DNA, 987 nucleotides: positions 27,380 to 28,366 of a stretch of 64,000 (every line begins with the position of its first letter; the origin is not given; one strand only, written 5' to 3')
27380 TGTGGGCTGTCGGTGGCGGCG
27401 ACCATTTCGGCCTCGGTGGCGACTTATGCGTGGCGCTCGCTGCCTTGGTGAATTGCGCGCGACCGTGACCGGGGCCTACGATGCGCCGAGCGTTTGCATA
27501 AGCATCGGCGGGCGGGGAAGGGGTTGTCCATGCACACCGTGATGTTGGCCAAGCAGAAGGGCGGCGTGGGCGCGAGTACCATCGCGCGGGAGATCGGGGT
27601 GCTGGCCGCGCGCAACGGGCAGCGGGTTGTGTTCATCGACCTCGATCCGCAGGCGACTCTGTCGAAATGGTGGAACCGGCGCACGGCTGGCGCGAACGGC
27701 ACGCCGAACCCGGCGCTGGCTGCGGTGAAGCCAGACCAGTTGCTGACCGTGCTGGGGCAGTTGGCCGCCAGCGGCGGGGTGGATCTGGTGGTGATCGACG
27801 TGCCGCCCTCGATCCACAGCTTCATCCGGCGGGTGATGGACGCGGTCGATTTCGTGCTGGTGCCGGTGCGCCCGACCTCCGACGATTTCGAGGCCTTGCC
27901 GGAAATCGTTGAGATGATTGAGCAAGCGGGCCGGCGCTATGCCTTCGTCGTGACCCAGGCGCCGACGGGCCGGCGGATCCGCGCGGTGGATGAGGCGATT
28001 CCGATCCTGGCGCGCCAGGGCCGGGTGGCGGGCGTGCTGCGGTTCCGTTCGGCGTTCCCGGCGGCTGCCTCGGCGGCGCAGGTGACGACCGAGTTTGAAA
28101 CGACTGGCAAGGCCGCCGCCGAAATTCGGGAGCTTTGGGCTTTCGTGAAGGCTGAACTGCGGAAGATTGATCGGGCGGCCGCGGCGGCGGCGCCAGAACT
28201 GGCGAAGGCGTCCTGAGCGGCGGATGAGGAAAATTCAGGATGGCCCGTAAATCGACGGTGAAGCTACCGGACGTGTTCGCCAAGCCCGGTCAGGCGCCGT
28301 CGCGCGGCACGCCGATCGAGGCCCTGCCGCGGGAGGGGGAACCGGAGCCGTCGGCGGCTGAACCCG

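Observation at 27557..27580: ParA ATPase carries a natural Walker-A Lys->Ala substitution (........)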

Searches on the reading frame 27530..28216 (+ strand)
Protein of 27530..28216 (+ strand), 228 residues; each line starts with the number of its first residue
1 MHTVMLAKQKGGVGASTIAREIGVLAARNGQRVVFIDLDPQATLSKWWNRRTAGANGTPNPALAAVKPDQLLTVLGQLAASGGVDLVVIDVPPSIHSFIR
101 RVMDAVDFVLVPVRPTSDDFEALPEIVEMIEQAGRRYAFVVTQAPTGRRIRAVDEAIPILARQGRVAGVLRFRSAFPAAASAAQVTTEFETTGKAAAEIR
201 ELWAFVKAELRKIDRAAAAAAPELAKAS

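Call 7: search_protein_families(library=pfam, proteins=[window:27530-28216:+], max_evalue=0.01)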
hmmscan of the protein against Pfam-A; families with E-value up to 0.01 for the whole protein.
window:27530-28216:+ (228 aa): 7 families
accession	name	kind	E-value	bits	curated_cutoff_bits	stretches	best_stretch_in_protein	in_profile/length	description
PF13614.12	AAA_31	-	2.1e-15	57.5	27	2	1-46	1-46/177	AAA domain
PF01656.29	CbiA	-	1.6e-12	47.9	25.4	1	4-181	1-120/125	CobQ/CobB/MinD/ParA nucleotide binding domain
PF09140.17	MipZ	-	4.1e-10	39.8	20.7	1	2-128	1-144/262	ATPase MipZ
PF02374.21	ArsA_ATPase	-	4.9e-06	26.4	24.3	1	4-151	3-140/305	Anion-transporting ATPase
PF07015.17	VirC1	-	5.5e-06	26.3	24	1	1-185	1-191/231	VirC1 protein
PF10609.15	ParA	-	9.3e-05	22.4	27.1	1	2-39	4-41/246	NUBPL iron-transfer P-loop NTPase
PF06564.18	CBP_BcsQ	-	0.0015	18.6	21.3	1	1-49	1-49/234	Cellulose biosynthesis protein BcsQ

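Call 8: search_protein_families(library=ncbifam, proteins=[window:27530-28216:+], max_evalue=0.01)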
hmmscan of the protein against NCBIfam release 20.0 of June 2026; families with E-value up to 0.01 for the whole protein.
window:27530-28216:+ (228 aa): 16 families
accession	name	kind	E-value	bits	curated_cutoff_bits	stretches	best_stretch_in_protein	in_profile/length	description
NF041546.1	ParA_partition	equivalog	4.2e-37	127.7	180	1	4-204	2-202/203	ParA family partition ATPase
TIGR03371.1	cellulose_yhjQ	equivalog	1.7e-16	60.4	157.85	2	1-53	1-53/246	cellulose biosynthesis protein BcsQ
TIGR03815.1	CpaE_hom_Actino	equivalog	1e-09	38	154.45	1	7-42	117-152/340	septum site-determining protein Ssd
TIGR03453.1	partition_RepA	equivalog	9.6e-08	31.3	348.45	1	4-46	107-149/387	plasmid partitioning protein RepA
NF053621.1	ATPseBagBMYCTU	equivalog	1.2e-07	31.1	521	1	5-44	15-54/371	ATPase BagB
TIGR01968.1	minD_bact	equivalog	2.7e-07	30.2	212.9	1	4-39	4-39/261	septum site-determining protein MinD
NF041283.1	PrgP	equivalog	5e-06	26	400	1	3-71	4-72/297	ParA superfamily DNA segregation protein PrgP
TIGR00345.1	GET3_arsA_TRC40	subfamily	8.5e-06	25.5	135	1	10-151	5-141/299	TRC40/GET3/ArsA family transport-energizing ATPase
TIGR01969.1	minD_arch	subfamily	5.1e-05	22.6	201.75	1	3-39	2-38/251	cell division ATPase MinD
NF010423.0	PRK13849.1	equivalog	5.8e-05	22.6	313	1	1-182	1-188/231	conjugal transfer ATPase VirC1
NF010443.0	PRK13869.1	subfamily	0.00016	20.6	446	1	4-46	124-166/405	plasmid-partitioning protein RepA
NF047398.1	AAA_KGGVGR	domain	0.00021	21.7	90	1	2-42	3-43/190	KGGVGR-motif variant AAA ATPase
NF041136.1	MrpORP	equivalog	0.00084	18.7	450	1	2-39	6-43/365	iron-sulfur cluster carrier protein MrpORP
TIGR04291.1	arsen_driv_ArsA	equivalog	0.001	17.9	650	1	4-49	322-367/565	arsenical pump-driving ATPase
TIGR01281.1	DPOR_bchL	equivalog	0.0029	17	345.15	1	9-42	7-40/268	ferredoxin:protochlorophyllide reductase (ATP-dependent) iron-sulfur ATP-binding protein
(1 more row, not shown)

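Call 9: find_homologous_proteins(query=window:27530-28216:+, max_evalue=0.00001)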
Query window:27530-28216:+ (228 aa): 304 proteins with E <= 0.00001 among 4373 candidates; the best 120 are listed.
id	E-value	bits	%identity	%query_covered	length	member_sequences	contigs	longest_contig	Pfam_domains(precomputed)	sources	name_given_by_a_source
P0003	1.7e-138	477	100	100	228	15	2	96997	PF01656.30,PF13614.13,PF07015.18,PF09140.18,PF02374.22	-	-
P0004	1.6e-125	435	91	100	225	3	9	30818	PF10609.16,PF01656.30,PF13614.13,PF07015.18,PF09140.18,PF02374.22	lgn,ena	-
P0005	3.9e-122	424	88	100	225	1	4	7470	PF10609.16,PF01656.30,PF13614.13,PF07015.18,PF09140.18,PF02374.22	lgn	-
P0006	6.3e-120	416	87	100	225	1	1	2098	PF01656.30,PF13614.13,PF07015.18,PF09140.18,PF02374.22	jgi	jgi:chromosome partitioning protein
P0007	6.8e-114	397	84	100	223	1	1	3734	PF10609.16,PF01656.30,PF13614.13,PF09140.18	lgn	-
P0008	1.1e-112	393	81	100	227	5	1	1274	PF01656.30,PF13614.13,PF07015.18,PF09140.18,PF02374.22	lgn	-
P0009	3.2e-112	391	80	100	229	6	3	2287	PF01656.30,PF13614.13,PF07015.18,PF09140.18,PF02374.22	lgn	-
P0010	8.6e-112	390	83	98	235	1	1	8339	PF01656.30,PF13614.13,PF09140.18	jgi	jgi:chromosome partitioning protein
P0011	9.3e-112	390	80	100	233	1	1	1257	PF10609.16,PF01656.30,PF13614.13,PF07015.18,PF09140.18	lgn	-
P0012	4.3e-108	378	77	100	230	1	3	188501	PF01656.30,PF13614.13,PF09140.18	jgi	jgi:chromosome partitioning protein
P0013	2.1e-107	376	78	100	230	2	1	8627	PF01656.30,PF13614.13,PF09140.18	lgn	-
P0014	6.9e-107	374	78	100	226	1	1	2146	PF01656.30,PF13614.13,PF07015.18,PF09140.18,PF02374.22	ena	-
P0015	4.3e-106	371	77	100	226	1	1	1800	PF01656.30,PF13614.13,PF07015.18,PF09140.18,PF02374.22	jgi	-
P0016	1.3e-105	370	77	100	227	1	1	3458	PF01656.30,PF13614.13,PF07015.18,PF09140.18,PF02374.22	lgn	-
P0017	5.1e-105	368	83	94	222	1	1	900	PF01656.30,PF13614.13,PF07015.18,PF09140.18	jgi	jgi:chromosome partitioning protein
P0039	8.8e-97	341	73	93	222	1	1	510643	PF01656.30,PF13614.13,PF07015.18,PF09140.18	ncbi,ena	-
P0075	1.5e-91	324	70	93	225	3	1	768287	PF01656.30,PF13614.13,PF09140.18,PF02374.22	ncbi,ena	-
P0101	3.8e-69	251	57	93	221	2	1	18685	PF01656.30,PF13614.13,PF07015.18,PF09140.18,PF06564.19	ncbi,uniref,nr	ncbi:ParA family protein [Acidisoma silvae]|uniref:ParA family protein n=1 Tax=Acidisoma silvae TaxI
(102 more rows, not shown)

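Call 14: search_solved_structures(query=window:27530-28216:+, max_evalue=0.001, show_alignments=3)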
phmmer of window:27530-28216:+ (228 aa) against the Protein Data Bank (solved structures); distinct sequences matched with E-value up to 0.001: 25.
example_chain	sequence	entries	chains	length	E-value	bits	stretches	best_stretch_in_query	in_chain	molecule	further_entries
1wcv_1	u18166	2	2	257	2.7e-10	43.6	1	3-45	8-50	SEGREGATION PROTEIN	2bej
2bek_A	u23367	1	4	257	4.1e-09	39.7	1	3-45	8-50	SEGREGATION PROTEIN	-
4dzz_A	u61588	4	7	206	4.3e-08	36.3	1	4-177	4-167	Plasmid partitioning protein ParF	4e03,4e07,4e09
5u1g_D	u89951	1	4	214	4.8e-08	36.2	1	4-177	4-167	ParA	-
3cmt_A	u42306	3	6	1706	5.1e-07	32.8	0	14-91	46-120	Protein recA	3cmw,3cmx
4pfs_A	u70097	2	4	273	1.3e-06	31.5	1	4-45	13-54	Cobyrinic Acid a,c-diamide synthase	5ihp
5if9_A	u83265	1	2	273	1.4e-06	31.5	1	4-45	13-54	Cobyrinic Acid a,c-diamide synthase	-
8ray_B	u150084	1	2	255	1.1e-05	28.5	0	4-71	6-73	ParA family protein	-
3cmv_A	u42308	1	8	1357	1.1e-05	28.5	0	14-91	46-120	Protein recA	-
9nbl_A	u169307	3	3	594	4e-05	26.7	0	7-85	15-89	Arsenite transporter ATPase-like protein,arsA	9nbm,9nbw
3k9g_A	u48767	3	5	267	5.5e-05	26.2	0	4-51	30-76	PF-32 protein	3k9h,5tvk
4hhu_A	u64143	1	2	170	5.8e-05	26.1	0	109-176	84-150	OR280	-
4v03_A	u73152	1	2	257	7e-05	25.9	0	4-39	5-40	SITE-DETERMINING PROTEIN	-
3pg5_A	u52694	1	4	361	7.6e-05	25.8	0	1-44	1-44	Uncharacterized protein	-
1f48_A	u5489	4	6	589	8.6e-05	25.6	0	9-54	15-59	ARSENITE-TRANSLOCATING ATPASE | ARSENICAL PUMP-DRIVING ATPASE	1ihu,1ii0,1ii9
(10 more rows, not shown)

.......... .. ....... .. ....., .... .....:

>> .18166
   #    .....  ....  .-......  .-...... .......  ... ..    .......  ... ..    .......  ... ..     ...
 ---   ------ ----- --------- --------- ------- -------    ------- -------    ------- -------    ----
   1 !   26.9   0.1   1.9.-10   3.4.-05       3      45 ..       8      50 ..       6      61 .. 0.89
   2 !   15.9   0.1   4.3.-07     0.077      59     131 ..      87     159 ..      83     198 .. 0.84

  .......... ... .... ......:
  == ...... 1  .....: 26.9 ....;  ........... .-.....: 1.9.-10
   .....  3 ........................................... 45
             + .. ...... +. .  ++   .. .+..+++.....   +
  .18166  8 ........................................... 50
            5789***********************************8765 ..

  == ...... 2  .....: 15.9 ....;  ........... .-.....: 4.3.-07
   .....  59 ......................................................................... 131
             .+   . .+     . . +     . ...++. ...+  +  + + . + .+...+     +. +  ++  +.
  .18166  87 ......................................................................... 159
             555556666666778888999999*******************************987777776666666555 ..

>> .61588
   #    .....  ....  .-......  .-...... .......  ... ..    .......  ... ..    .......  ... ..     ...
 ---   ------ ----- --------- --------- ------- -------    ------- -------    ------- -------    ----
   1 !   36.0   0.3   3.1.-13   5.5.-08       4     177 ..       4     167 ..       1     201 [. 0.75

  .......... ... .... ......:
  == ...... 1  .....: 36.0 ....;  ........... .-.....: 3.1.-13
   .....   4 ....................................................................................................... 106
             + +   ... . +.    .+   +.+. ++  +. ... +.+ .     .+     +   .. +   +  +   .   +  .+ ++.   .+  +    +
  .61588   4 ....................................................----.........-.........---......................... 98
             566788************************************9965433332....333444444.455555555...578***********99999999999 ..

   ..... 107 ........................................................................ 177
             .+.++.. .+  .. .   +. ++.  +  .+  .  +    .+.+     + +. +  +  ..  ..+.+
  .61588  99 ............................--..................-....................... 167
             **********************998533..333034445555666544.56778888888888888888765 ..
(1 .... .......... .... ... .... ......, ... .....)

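Call 15: find_encoding_contigs(protein=P0039, flank=8000, max_places=2)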
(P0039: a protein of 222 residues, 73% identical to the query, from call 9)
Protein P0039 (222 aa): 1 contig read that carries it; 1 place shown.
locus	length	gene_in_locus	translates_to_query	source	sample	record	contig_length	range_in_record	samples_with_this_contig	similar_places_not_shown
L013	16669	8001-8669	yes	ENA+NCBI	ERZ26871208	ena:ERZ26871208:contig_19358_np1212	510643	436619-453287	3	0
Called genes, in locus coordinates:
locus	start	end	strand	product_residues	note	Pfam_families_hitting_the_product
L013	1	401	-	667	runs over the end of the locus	PF20091:Abhydrolase_10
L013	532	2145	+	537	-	PF00211:Guanylate_cyc, PF03781:FGE-sulfatase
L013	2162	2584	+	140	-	PF14347:DUF4399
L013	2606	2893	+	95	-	-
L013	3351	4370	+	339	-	PF03480:DctP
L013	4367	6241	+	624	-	PF04290:DctQ, PF06808:DctM, PF03600:CitMHS (weak)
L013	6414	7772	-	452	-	PF01565:FAD_binding_4, PF04030:ALO (weak)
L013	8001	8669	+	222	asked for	PF01656:CbiA, PF07015:VirC1 (weak), PF09140:MipZ, PF13614:AAA_31 (weak)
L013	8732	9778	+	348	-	-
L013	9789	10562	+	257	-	PF03328:HpcH_HpaI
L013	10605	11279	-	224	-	PF01209:Ubie_methyltran (weak), PF01135:PCMT (faint), PF13649:Methyltransf_25 (weak), PF08241:Methyltransf_11 (weak)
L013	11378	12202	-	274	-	PF00378:ECH_1, PF16113:ECH_2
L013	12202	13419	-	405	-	-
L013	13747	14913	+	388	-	PF00155:Aminotran_1_2, PF01041:DegT_DnrJ_EryC1 (weak)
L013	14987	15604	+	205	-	PF06707:DUF1194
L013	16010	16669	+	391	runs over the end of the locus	PF01594:AI-2E_transport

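Call 16: find_encoding_contigs(protein=P0075, flank=8000, max_places=2)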
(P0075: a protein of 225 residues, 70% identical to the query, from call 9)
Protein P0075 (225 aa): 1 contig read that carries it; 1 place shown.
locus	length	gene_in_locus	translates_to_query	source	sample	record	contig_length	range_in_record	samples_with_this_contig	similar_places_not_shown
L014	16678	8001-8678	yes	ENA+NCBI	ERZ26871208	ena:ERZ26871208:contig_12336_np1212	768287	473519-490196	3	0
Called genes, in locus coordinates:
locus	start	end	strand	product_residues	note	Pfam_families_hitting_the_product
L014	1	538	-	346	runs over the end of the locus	PF02547:Queuosine_synth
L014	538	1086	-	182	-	PF02592:Vut_1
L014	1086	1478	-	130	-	PF00903:Glyoxalase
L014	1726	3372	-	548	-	PF05681:Fumerase, PF05683:Fumerase_C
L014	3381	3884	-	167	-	PF04386:SspB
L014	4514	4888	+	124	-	PF13279:4HBT_2, PF03061:4HBT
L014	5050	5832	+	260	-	PF00106:adh_short, PF13561:adh_short_C2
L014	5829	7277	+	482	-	PF01425:Amidase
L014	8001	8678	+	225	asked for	PF01656:CbiA, PF02374:ArsA_ATPase (faint), PF09140:MipZ (weak), PF13614:AAA_31 (weak)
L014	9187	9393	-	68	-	-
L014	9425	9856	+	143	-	-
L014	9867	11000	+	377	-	PF07719:TPR_2 (faint)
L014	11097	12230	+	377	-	PF07719:TPR_2 (faint), PF14559:TPR_19 (faint)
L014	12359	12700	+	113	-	-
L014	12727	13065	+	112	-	-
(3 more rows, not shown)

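Call 17: find_encoding_contigs(protein=P0101, flank=8000, max_places=2)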
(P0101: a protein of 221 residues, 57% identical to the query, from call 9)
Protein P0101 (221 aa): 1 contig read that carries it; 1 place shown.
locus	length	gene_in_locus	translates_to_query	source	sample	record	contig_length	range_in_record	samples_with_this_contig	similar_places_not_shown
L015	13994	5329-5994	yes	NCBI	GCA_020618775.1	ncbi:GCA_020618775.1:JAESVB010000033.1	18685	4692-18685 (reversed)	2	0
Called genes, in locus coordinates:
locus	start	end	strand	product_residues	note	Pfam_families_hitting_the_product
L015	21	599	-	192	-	-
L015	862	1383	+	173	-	PF13302:Acetyltransf_3, PF00583:Acetyltransf_1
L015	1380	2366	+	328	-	PF02899:Phage_int_SAM_1, PF13495:Phage_int_SAM_4 (weak), PF00589:Phage_integrase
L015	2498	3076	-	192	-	-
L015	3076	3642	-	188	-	-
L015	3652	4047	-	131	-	-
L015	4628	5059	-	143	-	PF13744:HTH_37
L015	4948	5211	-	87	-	PF05973:Gp49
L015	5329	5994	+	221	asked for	PF01656:CbiA, PF06564:CBP_BcsQ (faint), PF07015:VirC1, PF09140:MipZ (faint), PF13614:AAA_31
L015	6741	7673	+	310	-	PF04796:RepA_C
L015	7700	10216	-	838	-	PF02534:T4SS-DNA_transf, PF10412:TrwB_AAD_bind, PF12696:TraG-D_C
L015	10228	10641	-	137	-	-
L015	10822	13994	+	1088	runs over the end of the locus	PF03389:MobA_MobL, PF13245:AAA_19, PF13604:AAA_30, PF01443:Viral_helicase1 (faint), PF13401:AAA_22 (faint)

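Call 25: search_protein_representatives(protein=window:27530-28216:+)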
Query: 228 residues. Proteins with E-value up to 0.001 (for the whole library): 10636; up to 1e-10: 1909; up to 1e-30: 15. The best 150 are listed.
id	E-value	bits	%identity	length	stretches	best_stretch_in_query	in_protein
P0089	1.5e-76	273.0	73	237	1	1-169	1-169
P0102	1.6e-69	250.1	71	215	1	5-168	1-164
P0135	1.5e-51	191.4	47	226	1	1-220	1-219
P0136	5.3e-51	189.6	47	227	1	4-220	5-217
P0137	1.5e-46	175.1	55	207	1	5-156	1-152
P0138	2.9e-45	170.9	49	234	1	1-207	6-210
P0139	2.7e-41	157.9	60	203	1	1-132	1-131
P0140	5.6e-40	153.6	42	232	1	3-213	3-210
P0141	1.1e-39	152.7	46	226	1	1-212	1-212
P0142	4.4e-36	140.9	43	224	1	1-216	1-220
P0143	1.6e-33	132.5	42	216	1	3-212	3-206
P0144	3.9e-33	131.3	43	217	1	3-209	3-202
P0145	1.0e-31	126.6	61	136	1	1-107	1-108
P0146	3.5e-31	124.9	39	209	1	3-213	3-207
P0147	3.5e-31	124.9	40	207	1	2-210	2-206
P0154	4.2e-29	118.1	43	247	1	4-207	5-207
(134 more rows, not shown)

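Call 28: find_encoding_contigs(protein=P0136, flank=5000, max_places=2)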
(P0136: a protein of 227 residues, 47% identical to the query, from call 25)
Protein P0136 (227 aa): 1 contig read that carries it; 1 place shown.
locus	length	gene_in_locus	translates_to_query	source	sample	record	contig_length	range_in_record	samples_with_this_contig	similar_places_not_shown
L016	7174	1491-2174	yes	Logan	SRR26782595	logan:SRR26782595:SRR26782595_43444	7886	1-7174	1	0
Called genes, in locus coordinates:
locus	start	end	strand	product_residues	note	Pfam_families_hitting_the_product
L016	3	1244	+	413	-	?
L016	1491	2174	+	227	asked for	PF01656:CbiA, PF06564:CBP_BcsQ (faint), PF07015:VirC1 (weak), PF09140:MipZ, PF13614:AAA_31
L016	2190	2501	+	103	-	PF20605:Antitox_RHH (weak)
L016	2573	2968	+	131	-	-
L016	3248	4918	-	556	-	-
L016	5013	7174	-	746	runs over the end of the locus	-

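Call 29: find_encoding_contigs(protein=P0012, flank=8000, max_places=2)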
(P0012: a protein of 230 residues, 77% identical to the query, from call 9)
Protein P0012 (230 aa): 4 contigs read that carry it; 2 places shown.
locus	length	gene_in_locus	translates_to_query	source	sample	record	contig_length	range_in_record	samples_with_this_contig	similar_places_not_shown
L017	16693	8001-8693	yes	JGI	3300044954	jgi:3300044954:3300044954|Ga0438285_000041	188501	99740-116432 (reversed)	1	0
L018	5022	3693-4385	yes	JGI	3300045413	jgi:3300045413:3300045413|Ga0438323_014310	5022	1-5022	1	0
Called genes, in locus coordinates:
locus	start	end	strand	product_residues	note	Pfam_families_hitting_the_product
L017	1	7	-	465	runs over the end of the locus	PF03972:MmgE_PrpD_N, PF19305:MmgE_PrpD_C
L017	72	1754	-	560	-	PF08885:GSCFA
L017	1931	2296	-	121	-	-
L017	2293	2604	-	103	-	PF10135:Rod-binding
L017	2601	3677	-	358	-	PF02119:FlgI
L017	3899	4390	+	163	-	PF10768:FliX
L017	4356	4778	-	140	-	PF01575:MaoC_dehydratas, PF13452:FAS1_DH_region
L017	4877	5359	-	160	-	PF01575:MaoC_dehydratas (faint), PF13452:FAS1_DH_region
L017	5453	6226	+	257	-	PF00149:Metallophos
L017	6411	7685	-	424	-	PF07498:Rho_N, PF07497:Rho_RNA_bind, PF00006:ATP-synt_ab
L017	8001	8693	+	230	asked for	PF01656:CbiA, PF09140:MipZ (weak), PF13614:AAA_31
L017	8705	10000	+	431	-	-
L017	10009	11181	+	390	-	PF02771:Acyl-CoA_dh_N (weak), PF00441:Acyl-CoA_dh_1 (weak), PF08028:Acyl-CoA_dh_2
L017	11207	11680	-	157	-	PF01980:TrmO_N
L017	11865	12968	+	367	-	PF02746:MR_MLE_N, PF13378:MR_MLE_C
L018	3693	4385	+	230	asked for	PF01656:CbiA, PF09140:MipZ (weak), PF13614:AAA_31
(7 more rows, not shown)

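Call 33: search_dna_similar(query=window:27530-28216:+, collection=plasmids, mode=protein, max_rows=40, max_evalue=1e-20)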
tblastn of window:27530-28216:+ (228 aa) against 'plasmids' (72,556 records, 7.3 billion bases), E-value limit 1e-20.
Records with a match: 117; places in all: 134; records where one place covers at least 80% of the query: 101.
Best place of each record, by identity: <60% 117.
By first word of the organism name: Xanthomonas 20; Acetobacter 14; Paracoccus 11; Methylobacterium 9; Zymomonas 8; Bradyrhizobium 5; Roseomonas 4; Methylorubrum 4; Acidithiobacillus 4; Rhodovastum 3; and 30 more.
By predicted mobility (MOB-suite, as given by PLSDB): non-mobilizable 65; mobilizable 30; conjugative 22.
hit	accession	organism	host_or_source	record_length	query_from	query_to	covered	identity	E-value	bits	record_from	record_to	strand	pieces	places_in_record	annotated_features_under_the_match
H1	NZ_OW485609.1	Rhodovastum atsumiense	-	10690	1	207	91%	42.8%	1e-27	117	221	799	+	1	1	ParA family protein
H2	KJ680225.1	uncultured bacterium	-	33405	1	207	91%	41.1%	3e-33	133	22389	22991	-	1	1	ATPase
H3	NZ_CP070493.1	Methylococcus sp. EFPC2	pure culture,stream biofilm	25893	1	207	91%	40.7%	1e-30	125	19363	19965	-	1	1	ParA family protein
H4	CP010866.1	Marinovum algicola DG 898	-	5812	1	207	91%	40.5%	3e-34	135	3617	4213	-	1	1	CobQ/CobB/MinD/ParA nucleotide binding protein domain protein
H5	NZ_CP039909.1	Agrobacterium tumefaciens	-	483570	1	207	91%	39.9%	9e-28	117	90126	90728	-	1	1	ParA family protein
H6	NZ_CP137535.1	Xanthomonas euvesicatoria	tomato,cell culture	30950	1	207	91%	39.7%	9e-31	125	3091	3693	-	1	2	ParA family protein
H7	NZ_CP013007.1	Xanthomonas citri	wild cotton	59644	1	207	91%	39.7%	3e-30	124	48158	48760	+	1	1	ParA family protein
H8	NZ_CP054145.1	Deefgea piscis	Odontobutis platycephala,Mono-bacterial ...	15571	1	206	90%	39.9%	2e-31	128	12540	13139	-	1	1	ParA family protein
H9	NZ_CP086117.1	Skermanella rosea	single cell,hydrocarbon-contaminated ...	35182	1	207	91%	39.6%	1e-32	131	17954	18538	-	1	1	ParA family protein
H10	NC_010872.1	Xanthomonas citri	-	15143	1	207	91%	39.2%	6e-30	123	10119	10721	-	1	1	ParA family protein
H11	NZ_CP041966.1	Xanthomonas citri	Soybean (Glycine max (L.) Merrill),cell ...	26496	1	207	91%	39.2%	6e-30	123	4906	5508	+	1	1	ParA family protein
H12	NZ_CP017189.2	Xanthomonas citri pv. glycines str. 8ra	Glycine max cv. Jinju1,single ...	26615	1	207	91%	39.2%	6e-30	123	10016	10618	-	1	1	ParA family protein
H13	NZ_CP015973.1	Xanthomonas citri pv. glycines str. 12-2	soybean (Glycine max)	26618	1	207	91%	39.2%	6e-30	123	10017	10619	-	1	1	ParA family protein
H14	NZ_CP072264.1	Xanthomonas citri pv. glycines CFBP 2526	Glycine,cell culture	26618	1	207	91%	39.2%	6e-30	123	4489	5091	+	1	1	ParA family protein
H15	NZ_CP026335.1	Xanthomonas citri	Glycine max L. Merr.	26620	1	207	91%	39.2%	6e-30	123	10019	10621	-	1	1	ParA family protein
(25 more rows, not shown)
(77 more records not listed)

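Call 34: get_annotated_region(hit=H1, flank=3000)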
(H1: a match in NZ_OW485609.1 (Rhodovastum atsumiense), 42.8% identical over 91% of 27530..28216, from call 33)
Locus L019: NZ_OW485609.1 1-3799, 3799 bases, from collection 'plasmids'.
description: Rhodovastum atsumiense strain G2-11 plasmid RHOAph
organism: Rhodovastum atsumiense (NCBI taxid 504468)
taxonomy: Bacteria; Pseudomonadota; Alphaproteobacteria; Rhodospirillales; Acetobacteraceae; Rhodovastum; Rhodovastum atsumiense
host: -; source: -; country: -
typing (MOB-suite, as given by PLSDB): non-mobilizable
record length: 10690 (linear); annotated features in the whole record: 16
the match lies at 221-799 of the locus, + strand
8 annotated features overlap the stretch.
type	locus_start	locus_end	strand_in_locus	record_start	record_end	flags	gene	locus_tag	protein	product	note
CDS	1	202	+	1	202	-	-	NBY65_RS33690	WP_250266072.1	hypothetical protein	-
CDS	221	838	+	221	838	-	-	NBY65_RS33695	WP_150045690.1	ParA family protein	-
CDS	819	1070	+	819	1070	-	-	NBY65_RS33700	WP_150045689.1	hypothetical protein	-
CDS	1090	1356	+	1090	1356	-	-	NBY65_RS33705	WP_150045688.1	hypothetical protein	-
CDS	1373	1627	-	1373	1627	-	-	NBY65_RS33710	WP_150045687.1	type II toxin-antitoxin system RelE/ParE family toxin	GO:0030541 - plasmid partitioning [Evidence IEA]; GO:0051290 - protein heterotetramerization [Evidence IEA]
CDS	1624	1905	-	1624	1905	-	-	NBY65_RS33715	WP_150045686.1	type II toxin-antitoxin system Phd/YefM family antitoxin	-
CDS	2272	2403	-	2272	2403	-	-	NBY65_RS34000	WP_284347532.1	hypothetical protein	-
CDS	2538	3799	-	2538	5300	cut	-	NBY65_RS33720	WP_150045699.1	DUF3987 domain-containing protein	-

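Call 41: search_protein_families(library=pfam, proteins=[L013:8732-9778:+], max_evalue=10)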
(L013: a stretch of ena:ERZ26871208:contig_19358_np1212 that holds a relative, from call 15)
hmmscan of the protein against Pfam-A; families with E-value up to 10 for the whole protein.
L013:8732-9778:+ (348 aa): 0 families

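Call 54: find_encoding_contigs(protein=P0140, flank=4000, max_places=2)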
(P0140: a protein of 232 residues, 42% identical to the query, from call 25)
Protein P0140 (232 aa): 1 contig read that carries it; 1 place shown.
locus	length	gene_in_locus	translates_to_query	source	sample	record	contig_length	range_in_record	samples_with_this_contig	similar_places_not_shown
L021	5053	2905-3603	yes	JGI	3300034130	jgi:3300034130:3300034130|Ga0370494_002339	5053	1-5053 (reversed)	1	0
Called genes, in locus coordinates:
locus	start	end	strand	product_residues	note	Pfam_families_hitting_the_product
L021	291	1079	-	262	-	-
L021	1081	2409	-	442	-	-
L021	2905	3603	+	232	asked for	PF01656:CbiA, PF09140:MipZ (faint), PF10609:ParA (faint), PF13614:AAA_31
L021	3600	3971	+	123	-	PF20605:Antitox_RHH (weak)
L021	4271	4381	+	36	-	-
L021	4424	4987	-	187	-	PF04796:RepA_C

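Call 55: find_encoding_contigs(protein=P0154, flank=4000, max_places=2)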
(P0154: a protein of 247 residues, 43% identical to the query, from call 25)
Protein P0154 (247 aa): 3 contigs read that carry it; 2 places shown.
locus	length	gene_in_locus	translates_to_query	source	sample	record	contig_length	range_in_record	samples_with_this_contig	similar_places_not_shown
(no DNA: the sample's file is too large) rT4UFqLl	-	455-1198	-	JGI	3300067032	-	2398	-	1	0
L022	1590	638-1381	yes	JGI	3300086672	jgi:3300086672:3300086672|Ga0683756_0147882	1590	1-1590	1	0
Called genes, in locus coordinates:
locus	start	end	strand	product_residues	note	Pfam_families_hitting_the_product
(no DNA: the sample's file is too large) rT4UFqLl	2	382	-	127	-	?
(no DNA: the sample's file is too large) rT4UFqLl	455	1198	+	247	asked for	PF01656:CbiA, PF07015:VirC1, PF09140:MipZ, PF13614:AAA_31 (weak)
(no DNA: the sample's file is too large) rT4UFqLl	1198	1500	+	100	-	PF20605:Antitox_RHH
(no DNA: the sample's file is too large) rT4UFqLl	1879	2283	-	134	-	PF05168:HEPN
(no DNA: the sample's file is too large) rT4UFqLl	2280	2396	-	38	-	?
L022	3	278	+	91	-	?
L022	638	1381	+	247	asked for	PF01656:CbiA, PF07015:VirC1, PF09140:MipZ, PF13614:AAA_31 (weak)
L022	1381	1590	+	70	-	?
